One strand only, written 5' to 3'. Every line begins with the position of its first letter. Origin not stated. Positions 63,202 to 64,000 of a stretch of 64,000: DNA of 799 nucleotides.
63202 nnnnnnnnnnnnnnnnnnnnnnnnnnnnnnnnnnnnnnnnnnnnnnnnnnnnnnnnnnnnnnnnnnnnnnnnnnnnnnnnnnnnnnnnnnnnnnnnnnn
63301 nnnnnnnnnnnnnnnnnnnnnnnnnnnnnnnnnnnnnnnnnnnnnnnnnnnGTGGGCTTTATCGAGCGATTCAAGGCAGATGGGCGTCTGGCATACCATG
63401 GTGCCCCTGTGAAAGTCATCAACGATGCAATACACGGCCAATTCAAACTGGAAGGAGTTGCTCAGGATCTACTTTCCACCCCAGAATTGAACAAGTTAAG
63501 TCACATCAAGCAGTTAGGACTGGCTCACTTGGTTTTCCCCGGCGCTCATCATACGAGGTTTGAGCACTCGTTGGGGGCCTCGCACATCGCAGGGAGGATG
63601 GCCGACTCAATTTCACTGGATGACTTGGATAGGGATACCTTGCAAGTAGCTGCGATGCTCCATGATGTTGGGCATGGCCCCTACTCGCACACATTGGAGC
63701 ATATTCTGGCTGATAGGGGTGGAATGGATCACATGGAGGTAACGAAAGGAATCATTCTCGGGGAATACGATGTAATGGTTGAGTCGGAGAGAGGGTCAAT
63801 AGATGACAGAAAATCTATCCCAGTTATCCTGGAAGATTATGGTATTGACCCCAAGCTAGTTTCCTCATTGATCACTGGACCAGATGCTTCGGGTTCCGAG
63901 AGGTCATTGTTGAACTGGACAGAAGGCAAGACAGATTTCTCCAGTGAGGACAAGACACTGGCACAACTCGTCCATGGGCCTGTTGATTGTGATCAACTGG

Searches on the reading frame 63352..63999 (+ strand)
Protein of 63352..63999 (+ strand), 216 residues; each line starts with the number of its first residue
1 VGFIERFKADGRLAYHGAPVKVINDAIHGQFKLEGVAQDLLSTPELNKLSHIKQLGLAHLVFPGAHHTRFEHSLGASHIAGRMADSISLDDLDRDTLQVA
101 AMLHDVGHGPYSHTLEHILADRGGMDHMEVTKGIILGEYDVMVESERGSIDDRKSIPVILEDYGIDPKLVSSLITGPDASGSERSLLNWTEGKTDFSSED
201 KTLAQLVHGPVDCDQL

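Call 3: search_protein_families(library=pfam, proteins=[window:63352-63999:+], max_evalue=1)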
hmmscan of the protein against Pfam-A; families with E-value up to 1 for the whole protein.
window:63352-63999:+ (216 aa): 2 families
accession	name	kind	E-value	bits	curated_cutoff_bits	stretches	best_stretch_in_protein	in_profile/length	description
PF01966.28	HD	-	1.2e-11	45.3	22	1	69-135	1-66/116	HD domain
PF08668.18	HDOD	-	0.022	14.7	22.9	1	70-114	96-138/196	HDOD domain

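Call 45: search_protein_families(library=ncbifam, max_evalue=1, proteins=[window:63409-63999:+])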
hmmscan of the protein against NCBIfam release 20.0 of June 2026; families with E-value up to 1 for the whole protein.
window:63409-63999:+ (197 aa): 19 families
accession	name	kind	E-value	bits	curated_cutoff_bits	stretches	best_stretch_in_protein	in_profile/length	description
NF002829.0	PRK03007.1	equivalog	4.9e-07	29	385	1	47-102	64-116/425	deoxyguanosinetriphosphate triphosphohydrolase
NF002328.0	PRK01286.1-3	equivalog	1.2e-06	27.8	467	1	29-109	56-135/404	deoxyguanosinetriphosphate triphosphohydrolase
NF002327.0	PRK01286.1-2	equivalog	1.7e-05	24.1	393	1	47-109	73-134/345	deoxyguanosinetriphosphate triphosphohydrolase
NF002329.0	PRK01286.1-4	equivalog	4.4e-05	22.9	494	1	45-102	69-124/342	deoxyguanosinetriphosphate triphosphohydrolase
TIGR01353.1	dGTP_triPase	subfamily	4.5e-05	23.2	152.35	1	46-101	35-98/389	dGTP triphosphohydrolase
TIGR00277.1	HDIG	domain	0.00025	20.9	27.6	1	51-90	6-42/84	HDIG domain-containing metalloprotein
NF002326.0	PRK01286.1-1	equivalog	0.00027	20.4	390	1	47-108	66-128/379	deoxyguanosinetriphosphate triphosphohydrolase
NF002330.0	PRK01286.1-5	equivalog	0.00036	19.8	511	1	44-101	55-110/384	deoxyguanosinetriphosphate triphosphohydrolase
NF045665.1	NTPtran_DVU1551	equivalog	0.0021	17.1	315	1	48-95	216-265/359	DVU_1551 family NTP transferase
TIGR00295.1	TIGR00295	hypoth_equivalog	0.018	14.8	172.35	1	51-101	15-66/164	TIGR00295 family protein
NF041026.1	antiphage_dGTPase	exception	0.022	13.9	400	1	47-100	50-111/425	anti-phage deoxyguanosine triphosphatase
TIGR03276.1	Phn-HD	hypoth_equivalog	0.027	14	214.6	1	73-108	41-75/179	phosphonate degradation HD-domain oxygenase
NF003701.1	PRK05318.1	subfamily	0.031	13.1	383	1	47-100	51-113/426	anti-phage deoxyguanosine triphosphatase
NF002205.0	PRK01096.1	equivalog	0.088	11.8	439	1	48-99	60-124/444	deoxyguanosinetriphosphate triphosphohydrolase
TIGR03319.1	RNase_Y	equivalog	0.099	11.1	454.35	1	51-90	331-367/514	ribonuclease Y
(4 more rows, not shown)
